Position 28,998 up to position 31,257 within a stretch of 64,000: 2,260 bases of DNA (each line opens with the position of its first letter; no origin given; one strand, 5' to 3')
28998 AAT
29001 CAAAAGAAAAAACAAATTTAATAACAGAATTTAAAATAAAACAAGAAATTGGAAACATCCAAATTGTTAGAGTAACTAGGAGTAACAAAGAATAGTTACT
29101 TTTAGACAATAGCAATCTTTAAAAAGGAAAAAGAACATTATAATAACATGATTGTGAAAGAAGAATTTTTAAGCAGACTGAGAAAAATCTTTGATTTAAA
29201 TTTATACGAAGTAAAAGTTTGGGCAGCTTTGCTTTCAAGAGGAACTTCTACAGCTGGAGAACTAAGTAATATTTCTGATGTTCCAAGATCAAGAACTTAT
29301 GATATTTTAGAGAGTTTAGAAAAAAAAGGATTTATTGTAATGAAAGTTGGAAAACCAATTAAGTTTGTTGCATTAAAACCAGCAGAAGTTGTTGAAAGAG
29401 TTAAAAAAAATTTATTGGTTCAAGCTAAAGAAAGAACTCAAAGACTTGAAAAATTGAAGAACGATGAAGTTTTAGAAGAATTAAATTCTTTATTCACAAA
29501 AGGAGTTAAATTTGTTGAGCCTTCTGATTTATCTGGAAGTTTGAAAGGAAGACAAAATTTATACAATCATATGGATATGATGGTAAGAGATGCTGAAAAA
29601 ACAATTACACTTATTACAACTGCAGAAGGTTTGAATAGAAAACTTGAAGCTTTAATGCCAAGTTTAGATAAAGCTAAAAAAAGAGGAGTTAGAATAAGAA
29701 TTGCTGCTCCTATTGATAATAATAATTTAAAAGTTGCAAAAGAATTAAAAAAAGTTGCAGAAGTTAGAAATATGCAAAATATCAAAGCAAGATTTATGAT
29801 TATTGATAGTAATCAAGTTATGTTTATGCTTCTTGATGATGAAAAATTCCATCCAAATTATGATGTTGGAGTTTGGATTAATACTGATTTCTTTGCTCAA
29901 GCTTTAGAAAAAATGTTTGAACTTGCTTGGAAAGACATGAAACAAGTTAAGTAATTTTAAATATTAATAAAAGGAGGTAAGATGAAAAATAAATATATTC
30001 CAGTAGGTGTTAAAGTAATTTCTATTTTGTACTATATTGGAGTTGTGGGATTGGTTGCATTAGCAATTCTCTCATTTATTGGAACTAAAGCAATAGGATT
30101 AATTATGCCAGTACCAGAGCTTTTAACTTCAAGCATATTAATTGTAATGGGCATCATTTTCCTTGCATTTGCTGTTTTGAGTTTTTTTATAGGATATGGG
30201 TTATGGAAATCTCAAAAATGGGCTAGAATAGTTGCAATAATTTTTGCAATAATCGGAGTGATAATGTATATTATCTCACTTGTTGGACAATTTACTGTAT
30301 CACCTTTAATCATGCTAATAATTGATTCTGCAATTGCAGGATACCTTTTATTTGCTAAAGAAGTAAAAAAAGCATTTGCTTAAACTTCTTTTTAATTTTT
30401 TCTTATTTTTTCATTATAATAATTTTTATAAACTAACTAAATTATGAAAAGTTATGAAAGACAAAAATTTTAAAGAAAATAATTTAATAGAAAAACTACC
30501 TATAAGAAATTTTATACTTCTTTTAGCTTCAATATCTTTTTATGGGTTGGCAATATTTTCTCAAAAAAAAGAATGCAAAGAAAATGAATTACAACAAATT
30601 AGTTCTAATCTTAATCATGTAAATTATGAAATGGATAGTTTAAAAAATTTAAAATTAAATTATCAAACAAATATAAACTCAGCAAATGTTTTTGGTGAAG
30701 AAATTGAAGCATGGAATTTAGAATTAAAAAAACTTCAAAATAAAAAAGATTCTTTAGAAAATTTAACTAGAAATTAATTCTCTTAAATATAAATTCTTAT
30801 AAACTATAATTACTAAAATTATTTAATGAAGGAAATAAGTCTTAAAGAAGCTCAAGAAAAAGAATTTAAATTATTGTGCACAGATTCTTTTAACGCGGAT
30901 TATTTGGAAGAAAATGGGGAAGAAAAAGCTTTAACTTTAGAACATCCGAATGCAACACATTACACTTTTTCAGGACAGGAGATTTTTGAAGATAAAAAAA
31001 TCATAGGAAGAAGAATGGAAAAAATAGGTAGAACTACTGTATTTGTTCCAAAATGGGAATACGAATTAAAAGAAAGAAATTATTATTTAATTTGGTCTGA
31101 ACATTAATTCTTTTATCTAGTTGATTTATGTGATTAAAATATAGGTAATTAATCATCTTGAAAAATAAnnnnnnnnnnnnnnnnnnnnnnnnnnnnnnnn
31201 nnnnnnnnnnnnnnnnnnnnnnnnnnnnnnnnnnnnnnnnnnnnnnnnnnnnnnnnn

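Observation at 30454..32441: Phage-like module: zinc-ribbon/HNH endonuclease followed 1 nt later by a RusA-type Holliday-junction resolvase, plus two small unknown genes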

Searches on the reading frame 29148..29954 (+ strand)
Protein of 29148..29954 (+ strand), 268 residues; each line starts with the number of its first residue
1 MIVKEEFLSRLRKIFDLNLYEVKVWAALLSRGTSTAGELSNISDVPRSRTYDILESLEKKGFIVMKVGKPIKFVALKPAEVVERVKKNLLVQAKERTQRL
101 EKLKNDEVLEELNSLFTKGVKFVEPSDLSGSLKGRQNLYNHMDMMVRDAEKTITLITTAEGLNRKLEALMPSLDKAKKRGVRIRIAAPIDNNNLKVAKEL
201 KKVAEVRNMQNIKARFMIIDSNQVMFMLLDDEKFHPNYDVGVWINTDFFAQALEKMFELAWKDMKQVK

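Call 3: search_protein_families(library=pfam, proteins=[window:29148-29954:+], max_evalue=1)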
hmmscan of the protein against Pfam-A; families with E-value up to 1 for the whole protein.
window:29148-29954:+ (268 aa): 11 families
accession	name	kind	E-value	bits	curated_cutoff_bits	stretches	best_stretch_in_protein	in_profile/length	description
PF01978.25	TrmB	-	3e-19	69.1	25.6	1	12-78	2-67/68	Sugar-specific transcriptional regulator TrmB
PF11495.14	Regulator_TrmB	-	1.8e-07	31.1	22.2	1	133-267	6-135/233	Archaeal transcriptional regulator TrmB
PF13091.12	PLDc_2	-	0.00047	20.4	27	1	149-261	8-132/132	PLD-like domain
PF24217.1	DUF7436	-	0.00087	19.7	34.2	1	146-265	24-151/153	Family of unknown function (DUF7436)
PF09339.16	HTH_IclR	-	0.003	17.7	22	1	32-63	17-48/52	IclR helix-turn-helix domain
PF04337.18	DUF480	-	0.023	15.2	25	1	7-44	77-114/149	Protein of unknown function, DUF480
PF14479.11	HeLo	-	0.044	14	23.2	1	113-187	118-195/205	Prion-inhibition and propagation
PF21476.4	PF0610-like_N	-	0.049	14.3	33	1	26-59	7-40/50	PF0610-like, N-terminal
PF00239.26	Resolvase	-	0.054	14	23.3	1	123-192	37-106/145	Resolvase, N terminal domain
PF15977.11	HTH_46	-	0.062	13.7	29.3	1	45-71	35-61/68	Winged helix-turn-helix DNA binding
PF13412.12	HTH_24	-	0.064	13.3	21.9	1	27-63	11-47/48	Winged helix-turn-helix DNA-binding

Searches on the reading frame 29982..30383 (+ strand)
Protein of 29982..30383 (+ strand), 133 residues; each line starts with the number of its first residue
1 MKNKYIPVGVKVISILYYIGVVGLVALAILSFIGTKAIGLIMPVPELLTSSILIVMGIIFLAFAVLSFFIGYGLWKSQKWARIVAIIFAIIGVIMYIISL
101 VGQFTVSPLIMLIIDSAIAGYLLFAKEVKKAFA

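Call 3: search_protein_families(library=pfam, proteins=[window:29982-30383:+], max_evalue=1)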
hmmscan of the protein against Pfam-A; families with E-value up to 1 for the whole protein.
window:29982-30383:+ (133 aa): 8 families
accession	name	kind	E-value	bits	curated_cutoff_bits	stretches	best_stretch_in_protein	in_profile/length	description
PF09900.14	DUF2127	-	1.2e-08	35.7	24.3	1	47-124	61-138/140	Predicted membrane protein (DUF2127)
PF23636.1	DUF7144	-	0.00016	22.2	27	1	53-118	42-106/115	Domain of unknown function (DUF7144)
PF11143.13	DUF2919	-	0.01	16.7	27.2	1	72-133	84-145/146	Protein of unknown function (DUF2919)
PF07885.22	Ion_trans_2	-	0.052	13.9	22.5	1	70-100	39-70/79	Ion channel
PF14079.11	DUF4260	-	0.077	13.5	27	1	40-79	65-104/113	Domain of unknown function (DUF4260)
PF19545.4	DUF6069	-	0.24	11.9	27.2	1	21-106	15-97/129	Family of unknown function (DUF6069)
PF23809.1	Phage_holin_9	-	0.29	11.4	27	1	63-93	80-110/130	Bacteriophage holin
PF10754.15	DUF2569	-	0.33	11.8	26.5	1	48-132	48-142/143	Protein of unknown function (DUF2569)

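Call 4: search_protein_families(library=phrogs, proteins=[window:29982-30383:+], max_evalue=1)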
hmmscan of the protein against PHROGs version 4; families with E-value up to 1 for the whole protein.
window:29982-30383:+ (133 aa): 3 families
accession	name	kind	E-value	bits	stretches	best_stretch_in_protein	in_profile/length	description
phrog_565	-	lysis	0.013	16.5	1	63-94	80-111/132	holin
phrog_28349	-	unknown function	0.17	13.2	1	37-74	106-143/157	-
phrog_13116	-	unknown function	0.7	11.2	0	11-73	10-70/70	-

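Call 40: search_protein_families(library=padloc, proteins=[window:29982-30383:+], max_evalue=0.01)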
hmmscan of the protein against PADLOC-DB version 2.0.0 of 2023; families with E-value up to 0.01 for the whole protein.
window:29982-30383:+ (133 aa): 0 families

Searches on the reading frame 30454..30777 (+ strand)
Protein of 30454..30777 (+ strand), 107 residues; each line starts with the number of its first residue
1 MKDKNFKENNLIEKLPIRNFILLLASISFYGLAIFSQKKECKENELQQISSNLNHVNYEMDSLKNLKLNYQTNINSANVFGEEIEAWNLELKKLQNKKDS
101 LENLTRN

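Call 3: search_protein_families(library=pfam, proteins=[window:30454-30777:+], max_evalue=1)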
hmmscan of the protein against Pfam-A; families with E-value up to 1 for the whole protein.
window:30454-30777:+ (107 aa): 1 family
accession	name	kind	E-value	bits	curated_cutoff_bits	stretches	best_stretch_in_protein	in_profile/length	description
PF25610.1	HR1_TOCA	-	0.17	12.6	27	1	36-104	12-82/90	TOCA family HR1 domain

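Call 4: search_protein_families(library=phrogs, proteins=[window:30454-30777:+], max_evalue=1)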
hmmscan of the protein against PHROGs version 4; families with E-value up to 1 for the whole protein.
window:30454-30777:+ (107 aa): 2 families
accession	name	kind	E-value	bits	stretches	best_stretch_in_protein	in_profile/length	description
phrog_739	-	lysis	0.027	15.7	1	20-99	10-93/122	Rz-like spanin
phrog_5328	-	unknown function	0.11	13.9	1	37-98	16-74/101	-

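Call 40: search_protein_families(library=padloc, proteins=[window:30454-30777:+], max_evalue=0.01)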
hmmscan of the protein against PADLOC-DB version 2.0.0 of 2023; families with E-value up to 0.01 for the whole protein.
window:30454-30777:+ (107 aa): 1 family
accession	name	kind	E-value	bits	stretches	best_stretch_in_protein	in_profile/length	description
PDLC02139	Csn2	-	0.0013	16.9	1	39-94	60-115/233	-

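Call 55: search_protein_representatives(protein=window:30454-30777:+)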
Query: 107 residues. Proteins with E-value up to 0.001 (for the whole library): 2; up to 1e-10: 1; up to 1e-30: 1. The best 2 are listed.
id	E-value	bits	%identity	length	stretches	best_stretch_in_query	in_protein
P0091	6.0e-60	215.6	100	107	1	1-107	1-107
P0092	8.4e-05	38.9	33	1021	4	57-89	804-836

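Call 86: search_protein_families(library=ncbifam, proteins=[window:30454-30777:+], max_evalue=0.1)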
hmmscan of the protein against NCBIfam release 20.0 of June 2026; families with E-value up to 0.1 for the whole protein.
window:30454-30777:+ (107 aa): 4 families
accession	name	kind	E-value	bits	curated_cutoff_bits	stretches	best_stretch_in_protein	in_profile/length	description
TIGR03007.1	pepcterm_ChnLen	equivalog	0.025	12.8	278.85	1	38-99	304-365/498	XrtA system polysaccharide chain length determinant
NF003840.0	PRK05421.1-2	equivalog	0.03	13.4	163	1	21-99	12-89/282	endonuclease/exonuclease/phosphatase family protein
NF009347.0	PRK12705.1-4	equivalog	0.044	12.4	579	1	17-102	10-92/473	hypothetical protein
TIGR00634.1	recN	equivalog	0.091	11.7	407.85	0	43-105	293-352/563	DNA repair protein RecN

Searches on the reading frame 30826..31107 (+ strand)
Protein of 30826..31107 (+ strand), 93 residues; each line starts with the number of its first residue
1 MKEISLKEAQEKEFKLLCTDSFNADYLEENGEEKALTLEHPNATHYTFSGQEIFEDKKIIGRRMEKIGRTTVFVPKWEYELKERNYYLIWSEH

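Call 3: search_protein_families(library=pfam, proteins=[window:30826-31107:+], max_evalue=1)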
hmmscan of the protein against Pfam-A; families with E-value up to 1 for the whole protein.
window:30826-31107:+ (93 aa): 0 families

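Call 4: search_protein_families(library=phrogs, proteins=[window:30826-31107:+], max_evalue=1)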
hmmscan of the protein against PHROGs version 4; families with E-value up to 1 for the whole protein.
window:30826-31107:+ (93 aa): 3 families
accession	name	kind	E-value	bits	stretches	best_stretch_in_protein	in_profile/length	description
phrog_19305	-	unknown function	0.029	15.2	1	13-81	47-111/199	-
phrog_1828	-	unknown function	0.12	13.7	1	6-48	17-59/109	-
phrog_19408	-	unknown function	0.43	9.8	1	29-68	141-179/721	-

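Call 40: search_protein_families(library=padloc, proteins=[window:30826-31107:+], max_evalue=0.01)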
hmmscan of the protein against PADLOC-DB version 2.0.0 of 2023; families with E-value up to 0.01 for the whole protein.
window:30826-31107:+ (93 aa): 0 families

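Call 48: find_homologous_proteins(query=window:30826-31107:+, max_evalue=0.01)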
Query window:30826-31107:+ (93 aa): 1 proteins with E <= 0.01 among 2 candidates.
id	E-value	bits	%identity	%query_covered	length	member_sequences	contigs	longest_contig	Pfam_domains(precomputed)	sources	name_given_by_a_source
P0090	3.1e-56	205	100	100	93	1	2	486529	-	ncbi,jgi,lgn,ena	ncbi:MAG: hypothetical protein WC812_02880 [Candidatus Pacearchaeota archaeon]|jgi:hypothetical prot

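Call 86: search_protein_families(library=ncbifam, proteins=[window:30826-31107:+], max_evalue=0.1)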
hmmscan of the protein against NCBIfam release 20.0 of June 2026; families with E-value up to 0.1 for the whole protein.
window:30826-31107:+ (93 aa): 1 family
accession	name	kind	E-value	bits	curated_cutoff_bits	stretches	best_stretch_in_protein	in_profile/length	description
NF047736.1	LIC_10202_fam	equivalog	0.0066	15.7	50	1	19-83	139-204/339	LIC_10202 family protein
